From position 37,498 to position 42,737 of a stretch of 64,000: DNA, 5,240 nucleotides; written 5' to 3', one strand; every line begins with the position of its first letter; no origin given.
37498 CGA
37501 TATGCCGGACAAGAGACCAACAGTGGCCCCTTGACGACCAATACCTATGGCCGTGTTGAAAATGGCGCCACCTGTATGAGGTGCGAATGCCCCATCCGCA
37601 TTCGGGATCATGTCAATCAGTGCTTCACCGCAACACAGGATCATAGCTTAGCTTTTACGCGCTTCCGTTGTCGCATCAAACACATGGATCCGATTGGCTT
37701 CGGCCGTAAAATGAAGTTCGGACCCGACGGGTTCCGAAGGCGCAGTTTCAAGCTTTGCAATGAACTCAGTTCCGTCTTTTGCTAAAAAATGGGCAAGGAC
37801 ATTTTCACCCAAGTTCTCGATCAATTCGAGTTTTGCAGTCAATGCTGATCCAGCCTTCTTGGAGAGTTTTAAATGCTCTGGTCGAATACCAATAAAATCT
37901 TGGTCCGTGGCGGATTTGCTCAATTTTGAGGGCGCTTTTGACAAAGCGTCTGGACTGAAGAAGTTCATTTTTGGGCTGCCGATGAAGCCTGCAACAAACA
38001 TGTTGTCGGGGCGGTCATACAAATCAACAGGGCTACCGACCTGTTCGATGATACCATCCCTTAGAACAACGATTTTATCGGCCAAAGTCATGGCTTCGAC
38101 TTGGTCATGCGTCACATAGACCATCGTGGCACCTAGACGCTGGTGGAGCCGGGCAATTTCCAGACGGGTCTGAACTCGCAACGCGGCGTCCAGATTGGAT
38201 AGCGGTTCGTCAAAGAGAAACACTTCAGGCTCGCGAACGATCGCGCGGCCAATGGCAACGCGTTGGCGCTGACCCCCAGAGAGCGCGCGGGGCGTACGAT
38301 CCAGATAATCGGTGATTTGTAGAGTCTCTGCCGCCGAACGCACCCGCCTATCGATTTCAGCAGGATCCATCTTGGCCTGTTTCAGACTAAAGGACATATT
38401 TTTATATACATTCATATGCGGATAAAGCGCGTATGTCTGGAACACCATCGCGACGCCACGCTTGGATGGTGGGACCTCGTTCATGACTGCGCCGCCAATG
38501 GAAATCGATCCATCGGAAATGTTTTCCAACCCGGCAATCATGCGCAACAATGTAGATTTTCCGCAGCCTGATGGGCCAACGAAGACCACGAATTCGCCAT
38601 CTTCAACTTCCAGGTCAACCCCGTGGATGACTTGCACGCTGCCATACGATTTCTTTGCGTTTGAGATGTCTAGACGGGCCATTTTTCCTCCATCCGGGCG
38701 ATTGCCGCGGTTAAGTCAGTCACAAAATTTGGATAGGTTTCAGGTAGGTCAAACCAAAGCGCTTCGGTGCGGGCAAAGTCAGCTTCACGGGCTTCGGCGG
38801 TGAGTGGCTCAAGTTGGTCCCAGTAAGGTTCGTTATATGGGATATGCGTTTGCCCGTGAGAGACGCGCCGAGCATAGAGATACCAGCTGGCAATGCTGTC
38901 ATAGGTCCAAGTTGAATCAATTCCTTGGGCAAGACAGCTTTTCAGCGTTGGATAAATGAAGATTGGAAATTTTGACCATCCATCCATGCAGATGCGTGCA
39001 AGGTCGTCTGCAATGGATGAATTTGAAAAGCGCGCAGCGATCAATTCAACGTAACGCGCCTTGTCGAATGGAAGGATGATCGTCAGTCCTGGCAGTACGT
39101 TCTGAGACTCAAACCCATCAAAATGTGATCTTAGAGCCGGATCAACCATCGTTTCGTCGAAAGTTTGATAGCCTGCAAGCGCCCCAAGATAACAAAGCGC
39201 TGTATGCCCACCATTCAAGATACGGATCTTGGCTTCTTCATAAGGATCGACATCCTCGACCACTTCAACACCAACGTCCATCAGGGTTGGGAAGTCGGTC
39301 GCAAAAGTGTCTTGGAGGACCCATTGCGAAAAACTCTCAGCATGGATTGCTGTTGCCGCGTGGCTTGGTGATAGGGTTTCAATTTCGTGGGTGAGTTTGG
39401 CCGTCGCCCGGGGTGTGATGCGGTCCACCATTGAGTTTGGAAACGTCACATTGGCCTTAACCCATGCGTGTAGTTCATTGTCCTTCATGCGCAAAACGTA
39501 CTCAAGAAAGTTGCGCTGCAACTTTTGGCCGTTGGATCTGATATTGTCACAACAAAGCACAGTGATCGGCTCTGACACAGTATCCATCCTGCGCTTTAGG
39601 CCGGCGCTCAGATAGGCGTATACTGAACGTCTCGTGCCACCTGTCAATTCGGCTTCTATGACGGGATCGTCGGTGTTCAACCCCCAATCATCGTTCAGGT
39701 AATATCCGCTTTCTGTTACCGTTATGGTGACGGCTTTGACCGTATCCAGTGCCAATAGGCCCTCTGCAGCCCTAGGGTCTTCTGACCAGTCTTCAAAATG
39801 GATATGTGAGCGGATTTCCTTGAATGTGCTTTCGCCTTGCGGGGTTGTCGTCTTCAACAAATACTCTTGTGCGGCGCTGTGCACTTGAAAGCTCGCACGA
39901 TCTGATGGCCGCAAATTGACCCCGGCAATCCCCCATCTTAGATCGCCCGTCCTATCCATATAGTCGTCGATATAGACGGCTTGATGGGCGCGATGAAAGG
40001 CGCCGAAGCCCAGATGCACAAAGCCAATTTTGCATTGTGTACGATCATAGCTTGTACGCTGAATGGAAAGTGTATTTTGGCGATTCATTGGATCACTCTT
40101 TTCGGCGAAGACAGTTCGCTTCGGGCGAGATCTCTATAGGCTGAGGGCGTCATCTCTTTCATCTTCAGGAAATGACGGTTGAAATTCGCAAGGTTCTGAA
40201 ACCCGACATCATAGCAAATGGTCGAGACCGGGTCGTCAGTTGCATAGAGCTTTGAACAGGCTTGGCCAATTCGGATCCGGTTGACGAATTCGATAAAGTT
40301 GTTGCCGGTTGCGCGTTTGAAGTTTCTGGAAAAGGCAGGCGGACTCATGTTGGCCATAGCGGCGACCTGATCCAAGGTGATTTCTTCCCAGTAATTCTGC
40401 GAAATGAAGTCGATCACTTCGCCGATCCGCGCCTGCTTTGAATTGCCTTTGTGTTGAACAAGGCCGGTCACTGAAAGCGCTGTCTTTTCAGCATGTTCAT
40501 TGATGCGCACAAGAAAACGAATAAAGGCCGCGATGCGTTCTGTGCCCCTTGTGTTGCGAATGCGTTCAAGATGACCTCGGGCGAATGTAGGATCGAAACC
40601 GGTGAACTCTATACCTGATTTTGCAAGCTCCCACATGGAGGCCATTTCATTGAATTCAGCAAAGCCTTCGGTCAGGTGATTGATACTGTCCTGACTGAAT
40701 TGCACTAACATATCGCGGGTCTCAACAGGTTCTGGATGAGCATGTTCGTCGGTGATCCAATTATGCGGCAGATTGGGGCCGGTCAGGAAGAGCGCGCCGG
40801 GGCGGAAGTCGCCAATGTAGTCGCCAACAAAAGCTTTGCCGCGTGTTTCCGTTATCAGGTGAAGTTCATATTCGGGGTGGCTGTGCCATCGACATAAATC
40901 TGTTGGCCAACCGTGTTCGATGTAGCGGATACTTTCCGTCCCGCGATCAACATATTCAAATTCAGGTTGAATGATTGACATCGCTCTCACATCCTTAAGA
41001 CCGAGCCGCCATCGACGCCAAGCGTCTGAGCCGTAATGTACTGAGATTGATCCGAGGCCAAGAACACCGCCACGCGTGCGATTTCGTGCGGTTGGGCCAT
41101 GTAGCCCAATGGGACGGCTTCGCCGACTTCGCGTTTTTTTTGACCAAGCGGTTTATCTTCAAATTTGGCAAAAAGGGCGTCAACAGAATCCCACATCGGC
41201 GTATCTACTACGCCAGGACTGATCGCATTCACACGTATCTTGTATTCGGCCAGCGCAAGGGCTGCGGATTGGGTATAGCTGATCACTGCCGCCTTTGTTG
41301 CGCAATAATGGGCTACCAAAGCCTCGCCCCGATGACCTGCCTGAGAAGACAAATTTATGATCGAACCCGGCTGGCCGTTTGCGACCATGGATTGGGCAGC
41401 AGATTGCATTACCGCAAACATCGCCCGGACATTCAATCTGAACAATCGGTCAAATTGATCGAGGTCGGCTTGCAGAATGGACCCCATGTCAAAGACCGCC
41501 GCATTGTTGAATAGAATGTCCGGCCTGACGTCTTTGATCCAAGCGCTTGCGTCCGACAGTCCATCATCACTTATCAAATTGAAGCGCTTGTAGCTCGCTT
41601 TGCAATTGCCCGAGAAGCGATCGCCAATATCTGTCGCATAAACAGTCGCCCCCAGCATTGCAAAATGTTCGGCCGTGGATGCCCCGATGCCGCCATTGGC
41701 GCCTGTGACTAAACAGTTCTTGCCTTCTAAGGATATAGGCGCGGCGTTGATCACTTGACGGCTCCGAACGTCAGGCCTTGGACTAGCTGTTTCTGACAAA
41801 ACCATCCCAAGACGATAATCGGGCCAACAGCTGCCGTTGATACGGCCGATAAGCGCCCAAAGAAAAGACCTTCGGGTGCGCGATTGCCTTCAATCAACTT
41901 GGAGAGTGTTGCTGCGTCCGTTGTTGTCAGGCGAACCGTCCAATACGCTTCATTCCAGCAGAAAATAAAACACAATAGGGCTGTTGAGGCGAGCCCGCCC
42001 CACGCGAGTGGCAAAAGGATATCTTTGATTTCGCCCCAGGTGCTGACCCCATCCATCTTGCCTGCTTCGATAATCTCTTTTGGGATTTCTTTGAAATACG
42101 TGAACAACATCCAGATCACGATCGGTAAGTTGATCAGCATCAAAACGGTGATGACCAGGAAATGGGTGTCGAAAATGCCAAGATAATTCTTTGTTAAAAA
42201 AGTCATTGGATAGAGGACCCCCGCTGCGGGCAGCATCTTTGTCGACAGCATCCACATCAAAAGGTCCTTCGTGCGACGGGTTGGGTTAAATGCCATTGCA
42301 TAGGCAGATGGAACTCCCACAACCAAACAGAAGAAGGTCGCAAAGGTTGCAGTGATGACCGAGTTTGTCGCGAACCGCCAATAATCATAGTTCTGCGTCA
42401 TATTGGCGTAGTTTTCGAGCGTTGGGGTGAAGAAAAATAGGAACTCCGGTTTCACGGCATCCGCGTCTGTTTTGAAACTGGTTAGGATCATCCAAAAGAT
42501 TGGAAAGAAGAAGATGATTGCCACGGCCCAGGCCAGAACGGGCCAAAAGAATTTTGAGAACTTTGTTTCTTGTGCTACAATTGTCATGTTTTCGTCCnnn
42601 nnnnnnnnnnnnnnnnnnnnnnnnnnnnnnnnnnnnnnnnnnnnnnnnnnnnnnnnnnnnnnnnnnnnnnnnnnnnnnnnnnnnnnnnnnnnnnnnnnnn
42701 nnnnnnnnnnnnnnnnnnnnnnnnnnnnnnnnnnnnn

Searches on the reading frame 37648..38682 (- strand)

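Call 78: search_protein_families(library=ncbifam, proteins=[window:37648-38682:-], max_evalue=0.00001)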
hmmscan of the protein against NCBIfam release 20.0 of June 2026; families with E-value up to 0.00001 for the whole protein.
window:37648-38682:- (344 aa): 184 families (the best 25 are shown)
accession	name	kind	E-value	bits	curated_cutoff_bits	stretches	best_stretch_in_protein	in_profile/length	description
NF008653.0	PRK11650.1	subfamily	2e-141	471.2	432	1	1-342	1-354/357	sn-glycerol-3-phosphate ABC transporter ATP-binding protein UgpC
NF008233.0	PRK11000.1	equivalog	9.2e-130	432.7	568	1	1-245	1-245/369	maltose/maltodextrin ABC transporter ATP-binding protein MalK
NF006987.0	PRK09452.1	equivalog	3.3e-91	305.8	482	1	5-244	19-256/378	spermidine/putrescine ABC transporter ATP-binding protein PotA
TIGR03265.1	PhnT2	equivalog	1.6e-89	300.6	457.7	1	2-304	3-315/353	putative 2-aminoethylphosphonate ABC transporter ATP-binding protein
NF043075.1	MMSYN1_0197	equivalog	2.7e-86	289.6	550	1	4-335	3-339/341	spermidine/putrescine ABC transporter ATP-binding protein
NF040933.2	ABC_arch_GlcV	equivalog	3e-86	289.5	450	1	8-287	7-309/357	glucose ABC transporter ATP-binding protein GlcV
TIGR01187.1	potA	subfamily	1.9e-84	283.6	355.6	1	35-238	2-205/325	polyamine ABC transporter ATP-binding protein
TIGR03258.1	PhnT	equivalog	1.3e-79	267.9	499.15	1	8-260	13-266/359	2-aminoethylphosphonate ABC transport system ATP-binding subunit PhnT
TIGR00968.1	3a0106s01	subfamily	8.9e-77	257.8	342.75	1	5-236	2-233/237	sulfate ABC transporter ATP-binding protein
NF008513.0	PRK11432.1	equivalog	1.2e-75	254.6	496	1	5-291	8-303/351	ferric ABC transporter ATP-binding protein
NF040840.2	tungstate_WtpC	equivalog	5.8e-72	242.9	440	1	6-276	4-281/347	tungstate ABC transporter ATP-binding protein WtpC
NF008621.0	PRK11607.1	equivalog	2.5e-71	240.5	613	1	4-238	20-254/377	putrescine ABC transporter ATP-binding subunit PotG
NF008105.0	PRK10851.1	equivalog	5.6e-67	226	502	1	4-236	3-239/362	sulfate/thiosulfate ABC transporter ATP-binding protein CysA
TIGR01186.1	proV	subfamily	4.9e-60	203.6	326.6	1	13-238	3-234/363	betaine/proline/choline family ABC transporter ATP-binding protein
TIGR01277.1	thiQ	equivalog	1.4e-51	175.2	245.05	1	22-216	17-211/213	thiamine ABC transporter ATP-binding protein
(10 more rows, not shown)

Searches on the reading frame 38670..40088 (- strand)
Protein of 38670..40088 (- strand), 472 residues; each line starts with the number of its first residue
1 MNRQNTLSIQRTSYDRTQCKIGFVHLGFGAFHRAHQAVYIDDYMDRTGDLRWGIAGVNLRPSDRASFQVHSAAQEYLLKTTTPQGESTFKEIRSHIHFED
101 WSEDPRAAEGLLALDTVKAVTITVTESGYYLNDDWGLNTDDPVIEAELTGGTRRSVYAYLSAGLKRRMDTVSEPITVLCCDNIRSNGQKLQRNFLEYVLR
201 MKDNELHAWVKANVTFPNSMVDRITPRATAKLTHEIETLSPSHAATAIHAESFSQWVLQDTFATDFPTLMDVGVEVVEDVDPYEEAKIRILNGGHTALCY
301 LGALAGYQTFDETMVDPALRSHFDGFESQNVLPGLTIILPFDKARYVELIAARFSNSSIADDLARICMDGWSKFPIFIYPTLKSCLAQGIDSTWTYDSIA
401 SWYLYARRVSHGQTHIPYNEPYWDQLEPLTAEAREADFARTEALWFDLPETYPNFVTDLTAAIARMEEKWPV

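Call 78: search_protein_families(library=ncbifam, proteins=[window:38670-40088:-], max_evalue=0.00001)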
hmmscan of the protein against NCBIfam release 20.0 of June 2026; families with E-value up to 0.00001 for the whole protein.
window:38670-40088:- (472 aa): 12 families
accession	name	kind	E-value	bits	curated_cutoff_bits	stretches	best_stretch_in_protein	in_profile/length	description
NF043014.1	DArabDhDalD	equivalog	3.1e-110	369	600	1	24-468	2-449/452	D-arabinitol 4-dehydrogenase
NF011611.0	PRK15037.1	subfamily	8.8e-69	232.3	603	1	5-441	7-445/486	fructuronate reductase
NF002969.0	PRK03643.1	subfamily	7.4e-34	117.2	359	1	174-413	163-406/482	tagaturonate reductase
NF002653.0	PRK02318.2-6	equivalog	6.7e-23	81.4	404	1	154-406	95-335/387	mannitol-1-phosphate 5-dehydrogenase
NF002647.0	PRK02318.1-3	equivalog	9.2e-22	77.9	357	1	160-367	102-296/384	mannitol-1-phosphate 5-dehydrogenase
NF002646.0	PRK02318.1-2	equivalog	1.1e-21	77.4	368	1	159-369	98-296/382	mannitol-1-phosphate 5-dehydrogenase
NF002652.0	PRK02318.2-5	equivalog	4.6e-20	72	356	1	159-367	100-291/377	mannitol-1-phosphate 5-dehydrogenase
NF002648.0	PRK02318.1-4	equivalog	6.5e-20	71.8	719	1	164-369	104-296/382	mannitol-1-phosphate 5-dehydrogenase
NF002649.0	PRK02318.2-1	equivalog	1.3e-18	67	422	1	160-367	101-293/386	mannitol-1-phosphate 5-dehydrogenase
NF002650.0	PRK02318.2-2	equivalog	6.1e-15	55.2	359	1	170-369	111-298/388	mannitol-1-phosphate 5-dehydrogenase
NF002645.0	PRK02318.1-1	equivalog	1.5e-10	40.8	389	1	210-367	138-282/368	mannitol-1-phosphate 5-dehydrogenase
NF046057.1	bifunc_MtlD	equivalog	2.4e-06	26.3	800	0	274-367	505-600/683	bifunctional mannitol-1-phosphate dehydrogenase/phosphatase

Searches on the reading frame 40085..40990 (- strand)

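Call 78: search_protein_families(library=ncbifam, proteins=[window:40085-40990:-], max_evalue=0.00001)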
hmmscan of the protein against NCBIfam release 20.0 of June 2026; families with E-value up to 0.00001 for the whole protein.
window:40085-40990:- (301 aa): 20 families
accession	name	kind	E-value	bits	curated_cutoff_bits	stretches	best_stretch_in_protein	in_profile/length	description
NF047455.1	TF_Staph_AryK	equivalog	1.3e-22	79.9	850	1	179-291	149-261/759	transcriptional regulator AryK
NF047788.1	TransRegPocR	equivalog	1.2e-17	64.1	500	1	163-291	169-293/296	transcriptional regulator PocR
NF007860.0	PRK10572.1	equivalog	1.4e-16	60.2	208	1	183-290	179-286/292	arabinose operon transcriptional regulator AraC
NF006902.0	PRK09393.1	equivalog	1.5e-16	60.5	425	1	174-288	209-321/327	transcriptional regulator FtrA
TIGR02297.1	HpaA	equivalog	8.1e-14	51.5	274.65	1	36-287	39-286/287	4-hydroxyphenylacetate catabolism regulatory protein HpaA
NF010028.0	PRK13503.1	equivalog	2.2e-13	50.2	288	1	178-287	162-271/278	HTH-type transcriptional activator RhaS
NF049932.1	TranspRegBtr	equivalog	1.3e-12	47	900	1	183-294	160-271/531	bacillibactin transport transcriptional regulator Btr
TIGR04094.1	adjacent_YSIRK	equivalog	3e-11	42.9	200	1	180-286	278-383/383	YSIRK-targeted surface antigen transcriptional regulator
NF033869.1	viru_reg_Rsp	equivalog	1.5e-10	40.2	400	1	189-289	149-249/701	AraC family transcriptional regulator Rsp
NF007693.0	PRK10371.1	equivalog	2.2e-10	40.2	253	1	183-292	194-303/309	transcriptional regulator MelR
NF012144.2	ramA_TF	equivalog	4.4e-10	40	180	1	189-287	7-105/108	RamA family antibiotic efflux transcriptional regulator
NF007584.0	PRK10219.1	equivalog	1e-09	38.7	174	1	185-287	3-105/107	superoxide response transcriptional regulator SoxS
NF049968.1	QhpR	equivalog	1.2e-08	34.5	250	1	192-286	190-284/284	AraC-like transcriptional regulator QhpR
NF052534.1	RzbtTranRegRhrA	equivalog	1.8e-08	34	500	1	182-289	202-311/312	rhizobactin biosynthesis transcriptional regulator RhrA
NF007243.0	PRK09685.1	equivalog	3e-08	33.4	199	1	180-287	191-300/303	transcriptional regulator FeaR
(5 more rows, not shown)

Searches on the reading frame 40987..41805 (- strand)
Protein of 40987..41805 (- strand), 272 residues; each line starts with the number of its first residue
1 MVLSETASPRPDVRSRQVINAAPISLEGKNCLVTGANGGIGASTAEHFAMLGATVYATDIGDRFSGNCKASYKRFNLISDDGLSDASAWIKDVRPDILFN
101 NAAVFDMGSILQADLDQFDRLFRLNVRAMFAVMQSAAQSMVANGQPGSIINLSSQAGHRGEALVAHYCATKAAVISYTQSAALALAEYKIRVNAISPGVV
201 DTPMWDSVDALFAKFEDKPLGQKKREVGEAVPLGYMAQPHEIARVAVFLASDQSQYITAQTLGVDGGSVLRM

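Call 78: search_protein_families(library=ncbifam, proteins=[window:40987-41805:-], max_evalue=0.00001)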
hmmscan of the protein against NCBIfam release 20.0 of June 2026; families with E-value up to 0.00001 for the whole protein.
window:40987-41805:- (272 aa): 216 families (the best 25 are shown)
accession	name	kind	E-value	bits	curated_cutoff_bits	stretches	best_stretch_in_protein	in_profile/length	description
NF005472.0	PRK07067.1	equivalog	2.1e-91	306.1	338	1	25-270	3-256/257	L-iditol 2-dehydrogenase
NF005559.1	PRK07231.1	subfamily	6e-52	176.6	215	1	26-269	2-248/249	glucose 1-dehydrogenase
TIGR02415.1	23BDH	subfamily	3e-49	167.7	304.35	1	30-270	2-253/254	acetoin reductase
NF006074.0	PRK08220.1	equivalog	4.7e-47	160.7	312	1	24-270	4-249/251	2,3-dihydro-2,3-dihydroxybenzoate dehydrogenase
NF004198.0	PRK05653.1-3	equivalog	3.9e-45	154.2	296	1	25-269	4-247/248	3-oxoacyl-ACP reductase FabG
TIGR03971.1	SDR_subfam_1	subfamily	1e-44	152.9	300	1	95-270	93-270/271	mycofactocin-coupled SDR family oxidoreductase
NF004791.0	PRK06138.1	equivalog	6.5e-44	150.1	312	1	25-269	2-250/252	SDR family oxidoreductase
NF004847.0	PRK06198.1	subfamily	6.8e-44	150.1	240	1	25-263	4-250/269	oxidoreductase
TIGR01830.1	3oxo_ACP_reduc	equivalog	1.1e-42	146.4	297.75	1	31-267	1-237/239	3-oxoacyl-[acyl-carrier-protein] reductase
NF005067.0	PRK06484.1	equivalog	1.6e-42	145.8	713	1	28-268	9-251/524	short chain dehydrogenase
NF005473.0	PRK07069.1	equivalog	2.7e-42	145.2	339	1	25-267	7-258/262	SDR family oxidoreductase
NF004818.0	PRK06172.1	equivalog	4.5e-42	144.1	336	1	94-269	84-251/253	SDR family oxidoreductase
TIGR04316.1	dhbA_paeA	equivalog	7.8e-42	143.6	300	1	32-270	2-249/250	2,3-dihydro-2,3-dihydroxybenzoate dehydrogenase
NF009466.0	PRK12826.1-2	subfamily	1.1e-41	143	222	1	29-269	4-245/248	3-oxoacyl-ACP reductase FabG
NF052558.1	MBtsdlDhBudC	equivalog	3.1e-41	141.6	270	1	27-268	2-241/250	meso-2,3-butanediol dehydrogenase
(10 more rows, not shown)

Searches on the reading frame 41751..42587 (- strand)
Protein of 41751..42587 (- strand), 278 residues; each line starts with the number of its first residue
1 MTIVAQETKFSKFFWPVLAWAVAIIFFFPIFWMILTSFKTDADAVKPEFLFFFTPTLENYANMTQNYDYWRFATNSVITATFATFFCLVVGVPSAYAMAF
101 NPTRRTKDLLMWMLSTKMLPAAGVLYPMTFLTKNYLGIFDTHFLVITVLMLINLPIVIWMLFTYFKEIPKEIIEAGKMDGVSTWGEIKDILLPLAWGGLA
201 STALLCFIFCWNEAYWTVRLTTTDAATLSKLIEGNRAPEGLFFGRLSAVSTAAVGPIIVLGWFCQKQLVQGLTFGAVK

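Call 35: search_protein_families(library=pfam, proteins=[window:41751-42587:-], max_evalue=0.001)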
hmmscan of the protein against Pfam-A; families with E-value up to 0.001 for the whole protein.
window:41751-42587:- (278 aa): 1 family
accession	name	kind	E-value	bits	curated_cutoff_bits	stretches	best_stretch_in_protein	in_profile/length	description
PF00528.27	BPD_transp_1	-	2.5e-14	53.9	26.4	1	91-254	1-164/184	Binding-protein-dependent transport system inner membrane component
